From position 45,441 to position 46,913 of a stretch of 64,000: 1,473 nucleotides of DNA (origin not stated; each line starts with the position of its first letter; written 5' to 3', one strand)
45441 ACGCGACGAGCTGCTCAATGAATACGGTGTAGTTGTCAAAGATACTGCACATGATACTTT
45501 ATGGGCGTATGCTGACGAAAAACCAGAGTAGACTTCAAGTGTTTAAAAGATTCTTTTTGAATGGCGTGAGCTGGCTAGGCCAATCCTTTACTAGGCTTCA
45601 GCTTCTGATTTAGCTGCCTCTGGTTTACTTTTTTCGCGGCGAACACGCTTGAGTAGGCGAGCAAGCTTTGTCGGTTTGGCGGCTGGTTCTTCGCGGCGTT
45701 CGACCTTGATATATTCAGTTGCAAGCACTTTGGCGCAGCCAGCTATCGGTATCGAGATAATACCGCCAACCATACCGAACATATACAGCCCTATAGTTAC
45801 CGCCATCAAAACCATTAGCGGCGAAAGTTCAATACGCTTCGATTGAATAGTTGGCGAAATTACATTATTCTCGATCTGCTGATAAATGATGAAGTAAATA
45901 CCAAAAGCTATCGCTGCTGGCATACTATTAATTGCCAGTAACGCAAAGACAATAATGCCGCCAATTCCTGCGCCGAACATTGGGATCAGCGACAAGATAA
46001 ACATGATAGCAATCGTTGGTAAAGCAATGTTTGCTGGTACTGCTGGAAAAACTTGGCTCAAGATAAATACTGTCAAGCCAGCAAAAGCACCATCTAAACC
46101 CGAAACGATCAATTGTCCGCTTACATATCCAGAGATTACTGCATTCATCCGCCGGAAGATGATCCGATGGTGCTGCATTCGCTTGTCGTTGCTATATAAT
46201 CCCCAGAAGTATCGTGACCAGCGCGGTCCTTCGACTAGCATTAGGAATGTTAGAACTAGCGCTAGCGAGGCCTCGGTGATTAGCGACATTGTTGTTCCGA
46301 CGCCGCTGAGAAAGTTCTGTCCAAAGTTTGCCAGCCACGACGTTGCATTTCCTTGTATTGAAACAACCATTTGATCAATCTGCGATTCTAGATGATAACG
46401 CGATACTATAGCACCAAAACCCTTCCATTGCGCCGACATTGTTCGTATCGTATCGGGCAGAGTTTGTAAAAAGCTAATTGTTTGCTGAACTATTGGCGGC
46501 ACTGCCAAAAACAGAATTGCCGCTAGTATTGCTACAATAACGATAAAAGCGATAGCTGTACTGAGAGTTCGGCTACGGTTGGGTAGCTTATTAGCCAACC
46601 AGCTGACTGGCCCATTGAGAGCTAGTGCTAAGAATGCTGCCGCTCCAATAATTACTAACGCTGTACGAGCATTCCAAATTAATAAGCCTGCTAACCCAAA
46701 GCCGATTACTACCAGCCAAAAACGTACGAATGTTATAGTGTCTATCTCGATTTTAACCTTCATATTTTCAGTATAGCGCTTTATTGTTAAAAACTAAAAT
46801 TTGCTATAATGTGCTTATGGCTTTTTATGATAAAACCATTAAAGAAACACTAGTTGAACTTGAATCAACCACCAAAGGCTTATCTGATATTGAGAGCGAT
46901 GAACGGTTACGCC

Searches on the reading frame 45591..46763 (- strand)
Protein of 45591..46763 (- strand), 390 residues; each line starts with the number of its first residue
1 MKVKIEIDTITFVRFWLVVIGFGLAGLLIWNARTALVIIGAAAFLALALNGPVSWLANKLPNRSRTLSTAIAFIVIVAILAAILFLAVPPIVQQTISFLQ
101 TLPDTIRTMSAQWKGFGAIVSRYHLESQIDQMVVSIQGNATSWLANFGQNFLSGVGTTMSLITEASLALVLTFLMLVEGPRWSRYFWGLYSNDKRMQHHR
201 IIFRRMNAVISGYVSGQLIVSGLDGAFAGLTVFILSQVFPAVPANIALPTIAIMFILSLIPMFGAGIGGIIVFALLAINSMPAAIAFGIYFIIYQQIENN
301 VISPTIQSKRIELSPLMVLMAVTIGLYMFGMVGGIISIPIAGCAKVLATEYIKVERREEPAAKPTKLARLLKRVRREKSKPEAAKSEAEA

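Call 65: search_protein_families(library=pfam, proteins=[window:45591-46763:-], max_evalue=0.00001)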
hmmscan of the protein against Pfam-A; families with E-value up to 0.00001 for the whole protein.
window:45591-46763:- (390 aa): 1 family
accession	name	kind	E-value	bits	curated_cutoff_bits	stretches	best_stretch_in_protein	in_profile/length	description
PF01594.21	AI-2E_transport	-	7.1e-48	163.9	34.3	1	17-351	3-326/327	AI-2E family transporter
